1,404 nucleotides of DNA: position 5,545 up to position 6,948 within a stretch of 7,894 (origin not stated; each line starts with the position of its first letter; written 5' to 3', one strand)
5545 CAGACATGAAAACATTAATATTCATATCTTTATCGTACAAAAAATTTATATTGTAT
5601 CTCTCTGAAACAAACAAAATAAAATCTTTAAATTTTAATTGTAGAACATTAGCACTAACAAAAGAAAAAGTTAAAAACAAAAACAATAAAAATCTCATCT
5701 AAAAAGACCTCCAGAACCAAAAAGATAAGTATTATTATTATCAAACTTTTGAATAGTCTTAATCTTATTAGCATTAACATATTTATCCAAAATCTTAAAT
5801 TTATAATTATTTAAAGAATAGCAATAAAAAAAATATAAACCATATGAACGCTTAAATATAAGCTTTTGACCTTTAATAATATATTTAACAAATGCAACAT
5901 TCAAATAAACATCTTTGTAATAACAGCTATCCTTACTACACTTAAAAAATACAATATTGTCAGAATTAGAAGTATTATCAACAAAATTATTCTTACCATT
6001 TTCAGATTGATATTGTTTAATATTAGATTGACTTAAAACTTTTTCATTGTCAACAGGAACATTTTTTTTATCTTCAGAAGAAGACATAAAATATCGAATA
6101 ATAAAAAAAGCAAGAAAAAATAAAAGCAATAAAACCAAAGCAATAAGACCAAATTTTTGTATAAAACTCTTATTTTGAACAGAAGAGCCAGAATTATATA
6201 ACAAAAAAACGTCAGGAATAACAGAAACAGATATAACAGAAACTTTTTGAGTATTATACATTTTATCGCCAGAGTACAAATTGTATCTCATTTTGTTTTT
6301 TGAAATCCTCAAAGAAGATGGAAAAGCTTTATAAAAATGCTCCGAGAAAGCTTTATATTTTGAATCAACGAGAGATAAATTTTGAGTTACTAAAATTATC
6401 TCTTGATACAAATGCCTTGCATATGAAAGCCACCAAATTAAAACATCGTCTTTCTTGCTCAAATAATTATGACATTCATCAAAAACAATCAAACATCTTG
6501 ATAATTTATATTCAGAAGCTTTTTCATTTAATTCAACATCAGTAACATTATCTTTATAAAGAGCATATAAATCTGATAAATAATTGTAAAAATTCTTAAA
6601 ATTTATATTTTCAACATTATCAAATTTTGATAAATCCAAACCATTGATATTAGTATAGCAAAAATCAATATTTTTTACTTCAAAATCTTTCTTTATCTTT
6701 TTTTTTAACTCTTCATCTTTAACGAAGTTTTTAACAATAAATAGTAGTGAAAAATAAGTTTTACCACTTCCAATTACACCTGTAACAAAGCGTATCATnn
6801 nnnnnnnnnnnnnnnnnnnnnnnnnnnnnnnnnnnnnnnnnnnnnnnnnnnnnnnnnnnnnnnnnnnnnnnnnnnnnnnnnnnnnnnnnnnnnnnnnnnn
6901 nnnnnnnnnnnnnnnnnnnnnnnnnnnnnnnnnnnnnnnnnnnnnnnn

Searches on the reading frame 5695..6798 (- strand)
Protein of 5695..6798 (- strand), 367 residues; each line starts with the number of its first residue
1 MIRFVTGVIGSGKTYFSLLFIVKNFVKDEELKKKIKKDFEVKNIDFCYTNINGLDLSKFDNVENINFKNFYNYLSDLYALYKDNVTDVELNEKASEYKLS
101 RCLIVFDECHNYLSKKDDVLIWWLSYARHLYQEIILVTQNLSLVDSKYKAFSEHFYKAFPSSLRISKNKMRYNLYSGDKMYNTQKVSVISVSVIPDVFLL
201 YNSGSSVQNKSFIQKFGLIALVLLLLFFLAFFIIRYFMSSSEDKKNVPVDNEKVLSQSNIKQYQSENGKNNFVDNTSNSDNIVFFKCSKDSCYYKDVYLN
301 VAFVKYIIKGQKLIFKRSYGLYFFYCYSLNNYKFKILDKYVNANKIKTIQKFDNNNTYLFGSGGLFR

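Call 5: search_protein_families(library=pfam, max_evalue=1, proteins=[window:5695-6798:-])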
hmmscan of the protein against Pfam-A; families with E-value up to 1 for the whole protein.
window:5695-6798:- (367 aa): 10 families
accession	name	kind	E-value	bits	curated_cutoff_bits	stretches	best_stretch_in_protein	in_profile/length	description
PF05707.18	Zot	-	2.3e-18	66.8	20.3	1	1-205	1-194/197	Zonular occludens toxin (Zot)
PF00270.35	DEAD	-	0.011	15.9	26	0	99-125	115-143/167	DEAD/DEAH box helicase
PF00813.25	FliP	-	0.034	14.5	26.9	1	222-322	43-142/191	FliP family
PF06916.18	FAM210A-B_dom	-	0.045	14.7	26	1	209-264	3-56/88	FAM210A/B-like domain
PF06745.19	ATPase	-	0.047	13.5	26.6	1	5-29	24-49/231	KaiC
PF25184.1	YxzE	-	0.06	14.8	40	1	221-269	4-49/65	YxzE-like putative bacteriocin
PF04851.21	ResIII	-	0.069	13.5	22.5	1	10-114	33-139/164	Type III restriction enzyme, res subunit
PF13314.11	DUF4083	-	0.075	13.4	25.4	1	218-245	9-37/57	Domain of unknown function (DUF4083)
PF20990.2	DUF2207_C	-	0.16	12.1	33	1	151-239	103-190/247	Predicted membrane protein (DUF2207) C-terminal domain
PF13401.12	AAA_22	-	0.21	12.4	27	1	4-125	9-106/130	AAA domain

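Call 6: search_protein_families(library=phrogs, max_evalue=1, proteins=[window:5695-6798:-])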
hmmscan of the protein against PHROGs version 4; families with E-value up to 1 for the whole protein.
window:5695-6798:- (367 aa): 5 families
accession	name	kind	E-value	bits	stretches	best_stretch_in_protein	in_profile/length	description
phrog_197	-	moron, auxiliary metabolic gene and host takeover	1.4e-19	71.9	1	1-260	27-277/486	Zot-like toxin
phrog_1041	-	moron, auxiliary metabolic gene and host takeover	0.00019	22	1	128-262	132-275/420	CTXphi Zot-like toxin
phrog_1675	-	head and packaging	0.00021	21.9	1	102-154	81-140/353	morphogenesis (protein I of M13)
phrog_11271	-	head and packaging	0.03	15.3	1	47-150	33-141/145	head morphogenesis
phrog_17448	-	unknown function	0.092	14.1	1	307-350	25-65/98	-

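Call 13: find_related_loci(query=window:5695-6798:-, collection=viral_contigs, flank=8000)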
Query window:5695-6798:- (367 aa) in viral_contigs; peptide patterns used: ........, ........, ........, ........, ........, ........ (x = any residue, [..] = any of these).
44 stretches matched a pattern, but none encodes a relative of the query by tblastn (E <= 1e-3).

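Call 14: find_encoding_contigs(protein=window:5695-6798:-, flank=10000, max_places=10)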
Protein window:5695-6798:- (367 aa): 1 contig read that carries it; 1 place shown.
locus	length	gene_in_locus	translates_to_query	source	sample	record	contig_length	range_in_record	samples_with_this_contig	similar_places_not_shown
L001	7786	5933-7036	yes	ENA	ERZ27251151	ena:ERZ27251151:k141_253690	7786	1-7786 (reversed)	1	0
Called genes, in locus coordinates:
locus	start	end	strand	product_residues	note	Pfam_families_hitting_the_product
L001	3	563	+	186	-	?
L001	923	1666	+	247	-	-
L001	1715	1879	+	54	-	PF19839:RHH_9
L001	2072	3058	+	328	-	PF23343:REP_ORF2-G2P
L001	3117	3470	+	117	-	-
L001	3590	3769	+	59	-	-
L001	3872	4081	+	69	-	-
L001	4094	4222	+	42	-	-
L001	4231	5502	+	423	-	-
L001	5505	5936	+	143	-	-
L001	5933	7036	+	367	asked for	PF05707:Zot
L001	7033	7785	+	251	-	?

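Call 15: list_cluster_members(proteins=[window:5695-6798:-, window:4523-5698:-, window:2028-3014:-, window:6795-7226:-, window:3420-4163:-, window:1616-1969:-, window:1317-1496:-])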
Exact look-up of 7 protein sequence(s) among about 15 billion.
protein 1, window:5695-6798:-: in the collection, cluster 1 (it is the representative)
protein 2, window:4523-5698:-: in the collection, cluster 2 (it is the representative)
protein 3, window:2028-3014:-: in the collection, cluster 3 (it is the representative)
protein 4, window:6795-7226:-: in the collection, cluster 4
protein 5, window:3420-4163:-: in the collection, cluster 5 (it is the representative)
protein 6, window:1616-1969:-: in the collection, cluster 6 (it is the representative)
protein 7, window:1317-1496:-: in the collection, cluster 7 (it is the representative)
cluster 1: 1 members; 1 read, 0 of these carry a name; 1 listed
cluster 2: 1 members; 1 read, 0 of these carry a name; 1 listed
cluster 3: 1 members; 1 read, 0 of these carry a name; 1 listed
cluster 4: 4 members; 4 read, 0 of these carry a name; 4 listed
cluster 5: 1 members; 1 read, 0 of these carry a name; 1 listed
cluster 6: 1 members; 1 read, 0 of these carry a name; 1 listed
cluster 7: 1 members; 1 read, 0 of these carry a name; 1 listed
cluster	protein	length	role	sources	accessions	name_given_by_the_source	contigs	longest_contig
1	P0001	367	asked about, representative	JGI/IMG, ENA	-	-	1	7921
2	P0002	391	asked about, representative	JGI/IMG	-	-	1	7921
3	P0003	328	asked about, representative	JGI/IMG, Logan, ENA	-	-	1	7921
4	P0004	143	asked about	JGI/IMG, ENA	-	-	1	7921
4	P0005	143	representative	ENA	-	-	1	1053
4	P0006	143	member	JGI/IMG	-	-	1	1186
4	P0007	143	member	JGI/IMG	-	-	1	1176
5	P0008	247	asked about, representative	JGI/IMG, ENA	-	-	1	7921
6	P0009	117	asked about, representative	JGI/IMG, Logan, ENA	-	-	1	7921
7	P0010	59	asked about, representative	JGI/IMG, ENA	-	-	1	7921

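Call 18: find_homologous_proteins(query=window:5695-6798:-, max_evalue=0.001)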
Query window:5695-6798:- (367 aa): 52 proteins with E <= 0.001 among 4176 candidates.
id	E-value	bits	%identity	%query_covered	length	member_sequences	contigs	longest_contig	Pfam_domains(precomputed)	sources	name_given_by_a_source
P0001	4.4e-234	794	100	100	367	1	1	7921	PF05707.19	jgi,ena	-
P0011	4.1e-109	383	83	57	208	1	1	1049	PF05707.19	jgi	-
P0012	9.2e-107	375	53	97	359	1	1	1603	PF05707.19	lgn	-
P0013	1.4e-85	306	46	98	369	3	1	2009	PF05707.19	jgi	jgi:zona occludens toxin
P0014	3.5e-81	291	45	97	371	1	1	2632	PF05707.19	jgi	-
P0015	7.1e-64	234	46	77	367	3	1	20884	PF05707.19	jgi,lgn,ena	-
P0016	5.9e-58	215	50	59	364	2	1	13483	PF05707.19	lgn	-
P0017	1.8e-56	210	47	67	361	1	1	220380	PF05707.19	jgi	jgi:zona occludens toxin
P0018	1.9e-55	207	40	91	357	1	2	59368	PF05707.19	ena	-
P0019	1.9e-54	203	41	80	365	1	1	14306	PF05707.19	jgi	-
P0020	8.3e-54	201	38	77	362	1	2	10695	PF05707.19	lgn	-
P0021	1.7e-53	200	36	87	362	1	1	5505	PF05707.19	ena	-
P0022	5.6e-53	199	41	81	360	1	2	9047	PF05707.19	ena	-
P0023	2.4e-52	196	40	85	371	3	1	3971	PF05707.19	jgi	-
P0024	4.2e-52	196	41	90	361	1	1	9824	PF05707.19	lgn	-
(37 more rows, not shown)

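Call 20: find_encoding_contigs(protein=P0015, flank=8000, max_places=2)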
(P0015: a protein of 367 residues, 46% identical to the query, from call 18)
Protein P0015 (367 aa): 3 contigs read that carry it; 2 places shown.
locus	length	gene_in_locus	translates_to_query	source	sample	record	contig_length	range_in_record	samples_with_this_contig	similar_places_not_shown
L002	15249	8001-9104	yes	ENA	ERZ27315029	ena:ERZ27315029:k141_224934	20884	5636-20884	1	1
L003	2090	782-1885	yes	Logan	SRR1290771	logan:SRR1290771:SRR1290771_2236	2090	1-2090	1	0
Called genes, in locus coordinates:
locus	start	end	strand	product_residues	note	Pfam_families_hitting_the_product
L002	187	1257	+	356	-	PF19417:RnlA_toxin_N, PF15935:RnlA_toxin, PF19034:RnlA-toxin_DBD, PF18869:HEPN_RnaseLS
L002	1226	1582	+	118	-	PF15933:RnlB_antitoxin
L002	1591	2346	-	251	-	PF00075:RNase_H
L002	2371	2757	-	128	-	-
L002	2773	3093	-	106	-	PF07022:Phage_CI_repr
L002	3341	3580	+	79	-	-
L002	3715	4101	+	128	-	-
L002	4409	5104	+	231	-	PF05857:TraX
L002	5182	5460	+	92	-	-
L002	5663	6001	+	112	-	-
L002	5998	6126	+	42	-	-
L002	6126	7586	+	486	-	-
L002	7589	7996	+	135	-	-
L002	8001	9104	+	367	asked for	PF05707:Zot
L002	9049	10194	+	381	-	PF21305:type_II_gspD_N0 (weak), PF00263:Secretin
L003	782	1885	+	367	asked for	PF05707:Zot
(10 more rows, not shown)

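Call 21: find_encoding_contigs(protein=P0016, flank=8000, max_places=2)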
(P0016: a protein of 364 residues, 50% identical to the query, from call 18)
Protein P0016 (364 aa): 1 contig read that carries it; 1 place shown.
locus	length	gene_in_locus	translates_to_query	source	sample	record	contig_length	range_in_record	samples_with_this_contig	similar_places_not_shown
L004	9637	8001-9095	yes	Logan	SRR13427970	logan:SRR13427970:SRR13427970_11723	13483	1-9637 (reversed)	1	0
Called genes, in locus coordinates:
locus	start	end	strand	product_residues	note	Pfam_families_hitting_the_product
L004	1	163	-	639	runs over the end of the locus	PF20731:RE_NgoFVII_C (weak)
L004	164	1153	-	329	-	PF14491:DUF4435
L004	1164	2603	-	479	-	PF13175:AAA_15, PF00005:ABC_tran (faint), PF13304:AAA_21 (weak)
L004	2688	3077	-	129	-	-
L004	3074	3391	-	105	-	PF12844:HTH_19, PF01381:HTH_3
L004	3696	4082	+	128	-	-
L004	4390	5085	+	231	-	PF05857:TraX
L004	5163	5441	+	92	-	-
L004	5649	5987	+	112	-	-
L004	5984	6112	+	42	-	-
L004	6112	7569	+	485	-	-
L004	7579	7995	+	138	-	-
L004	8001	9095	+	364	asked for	PF05707:Zot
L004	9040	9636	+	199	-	?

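Call 22: find_encoding_contigs(protein=P0017, flank=8000, max_places=2)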
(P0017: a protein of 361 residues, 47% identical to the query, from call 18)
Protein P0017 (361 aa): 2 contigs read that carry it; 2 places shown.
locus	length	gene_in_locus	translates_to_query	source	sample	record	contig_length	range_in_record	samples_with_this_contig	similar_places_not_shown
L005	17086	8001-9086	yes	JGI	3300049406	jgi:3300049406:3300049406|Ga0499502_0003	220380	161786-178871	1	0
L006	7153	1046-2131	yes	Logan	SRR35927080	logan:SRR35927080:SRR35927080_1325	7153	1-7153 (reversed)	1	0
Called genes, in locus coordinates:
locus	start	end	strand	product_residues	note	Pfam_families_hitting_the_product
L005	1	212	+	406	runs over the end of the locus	PF01098:FTSW_RODA_SPOVE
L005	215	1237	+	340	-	PF03033:Glyco_transf_28, PF04101:Glyco_tran_28_C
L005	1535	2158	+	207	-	PF03008:DUF234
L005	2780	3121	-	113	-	-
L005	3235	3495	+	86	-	-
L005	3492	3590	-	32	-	-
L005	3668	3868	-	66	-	-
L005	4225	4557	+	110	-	-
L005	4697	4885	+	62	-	-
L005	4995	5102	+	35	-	-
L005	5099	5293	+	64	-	-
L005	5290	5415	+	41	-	-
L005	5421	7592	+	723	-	-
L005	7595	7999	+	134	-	-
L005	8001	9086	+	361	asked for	PF05707:Zot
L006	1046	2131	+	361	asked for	PF05707:Zot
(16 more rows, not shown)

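Call 28: find_related_loci(query=A1, collection=genome_contigs, flank=6000)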
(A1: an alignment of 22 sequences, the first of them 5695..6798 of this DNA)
Query A1 (367 aa) in genome_contigs; peptide patterns used: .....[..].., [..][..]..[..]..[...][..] (x = any residue, [..] = any of these).
600 stretches matched a pattern (row limit reached: there are more); 37 encode a relative of the query (tblastn E <= 1e-3); 37 distinct loci.
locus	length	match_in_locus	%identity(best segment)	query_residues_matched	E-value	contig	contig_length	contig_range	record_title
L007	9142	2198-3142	38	1-313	1e-59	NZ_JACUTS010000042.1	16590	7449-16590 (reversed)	MAG: Sulfurimonas sp. isolate Kmv11 NODE_1711_length_16590_cov_229.474327, whole genome shotgun sequence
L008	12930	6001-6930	37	1-298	7e-57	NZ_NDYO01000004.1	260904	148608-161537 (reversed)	Campylobacter concisus strain Lasto28.99 Contig004, whole genome shotgun sequence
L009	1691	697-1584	41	1-306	8e-59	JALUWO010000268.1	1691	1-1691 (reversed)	MAG: Candidatus Gracilibacteria bacterium isolate 131-447_maxbin2_scaf2bin.059 131-447_scaffold_40102_c1, whole genome s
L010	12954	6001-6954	38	1-313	5e-56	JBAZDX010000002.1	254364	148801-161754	MAG: Sulfurimonas sp. isolate SO_2017_LW3_110 NODE_47_length_254364_cov_6.033280_LW162_2017, whole genome shotgun sequen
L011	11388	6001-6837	40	1-293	3e-55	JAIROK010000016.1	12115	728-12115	MAG: Campylobacteraceae bacterium isolate Cd354_bin72 k119_1760647, whole genome shotgun sequence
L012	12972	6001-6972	37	1-315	1e-53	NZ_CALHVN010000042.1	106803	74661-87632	MAG: uncultured Campylobacter sp. isolate ERR589473_bin.46_CONCOCT_v1.1_MAG ERZ772903.68, whole genome shotgun sequence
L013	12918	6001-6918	37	1-298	3e-53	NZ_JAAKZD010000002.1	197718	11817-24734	Campylobacter concisus strain H32O-S1 ASC1_t_contig00002, whole genome shotgun sequence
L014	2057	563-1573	37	1-324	6e-54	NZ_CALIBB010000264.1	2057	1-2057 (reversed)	MAG: uncultured Campylobacter sp. isolate ERR589631_bin.76_CONCOCT_v1.1_MAG ERZ773019.16359, whole genome shotgun sequen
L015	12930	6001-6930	37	1-298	1e-52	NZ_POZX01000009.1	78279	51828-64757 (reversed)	Campylobacter concisus strain AAUH-2010376221 1103283, whole genome shotgun sequence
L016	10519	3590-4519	37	1-298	1e-52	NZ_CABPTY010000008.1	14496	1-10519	Campylobacter concisus isolate 2010-112100-F, whole genome shotgun sequence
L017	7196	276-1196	37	1-306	4e-52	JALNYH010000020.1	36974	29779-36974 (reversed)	MAG: Arcobacteraceae bacterium isolate SO_2017_CLC bin 93 scaffold_1118_c1_PH3_2017, whole genome shotgun sequence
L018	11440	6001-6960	37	1-323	4e-52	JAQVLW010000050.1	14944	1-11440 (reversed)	MAG: Aliarcobacter sp. isolate STF1_119 NODE_11002_length_14944_cov_26.997503_Sandtown_F1, whole genome shotgun sequence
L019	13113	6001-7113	34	1-364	5e-52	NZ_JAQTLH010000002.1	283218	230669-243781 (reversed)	MAG: Sulfurimonas sp. isolate STA_12 NODE_67_length_283218_cov_7.051835_Sandtown_A, whole genome shotgun sequence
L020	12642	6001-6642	42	1-213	6e-52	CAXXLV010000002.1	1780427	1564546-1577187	MAG: uncultured Aliarcobacter sp. isolate 36d8ef89-a0bb-4a37-ac1d-d7800c884e3e genome assembly, contig: contig_2, whole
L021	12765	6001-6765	38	1-256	9e-51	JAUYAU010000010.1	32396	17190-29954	MAG: Sulfuricurvum sp. isolate C19_concoct.bin.5 C19_k141_28745, whole genome shotgun sequence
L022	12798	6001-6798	38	2-259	1e-50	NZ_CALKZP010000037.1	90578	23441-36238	MAG: uncultured Campylobacter sp. isolate ERR589365_bin.31_CONCOCT_v1.1_MAG ERZ772754.66, whole genome shotgun sequence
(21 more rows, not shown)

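Call 70: find_encoding_contigs(protein=P0014, flank=5000, max_places=3)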
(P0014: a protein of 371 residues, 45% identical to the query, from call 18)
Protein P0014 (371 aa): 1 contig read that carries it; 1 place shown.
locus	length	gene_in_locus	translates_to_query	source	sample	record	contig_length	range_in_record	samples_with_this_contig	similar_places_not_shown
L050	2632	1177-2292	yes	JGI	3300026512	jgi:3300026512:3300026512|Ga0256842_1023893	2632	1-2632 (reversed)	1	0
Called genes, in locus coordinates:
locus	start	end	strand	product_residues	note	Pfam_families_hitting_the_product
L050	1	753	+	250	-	?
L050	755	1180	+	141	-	-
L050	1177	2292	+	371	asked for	PF05707:Zot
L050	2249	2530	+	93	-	PF21305:type_II_gspD_N0 (weak)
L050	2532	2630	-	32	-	?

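Call 71: find_encoding_contigs(protein=P0013, flank=5000, max_places=3)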
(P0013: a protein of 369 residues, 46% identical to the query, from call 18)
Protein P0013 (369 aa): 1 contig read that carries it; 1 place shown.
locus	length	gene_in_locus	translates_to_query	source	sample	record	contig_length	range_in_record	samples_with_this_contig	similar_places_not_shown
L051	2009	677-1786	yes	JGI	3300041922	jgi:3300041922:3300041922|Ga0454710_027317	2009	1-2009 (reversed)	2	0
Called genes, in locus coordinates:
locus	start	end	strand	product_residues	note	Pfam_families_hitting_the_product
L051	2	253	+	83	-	?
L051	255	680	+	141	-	-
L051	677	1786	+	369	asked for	PF05707:Zot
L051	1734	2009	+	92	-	?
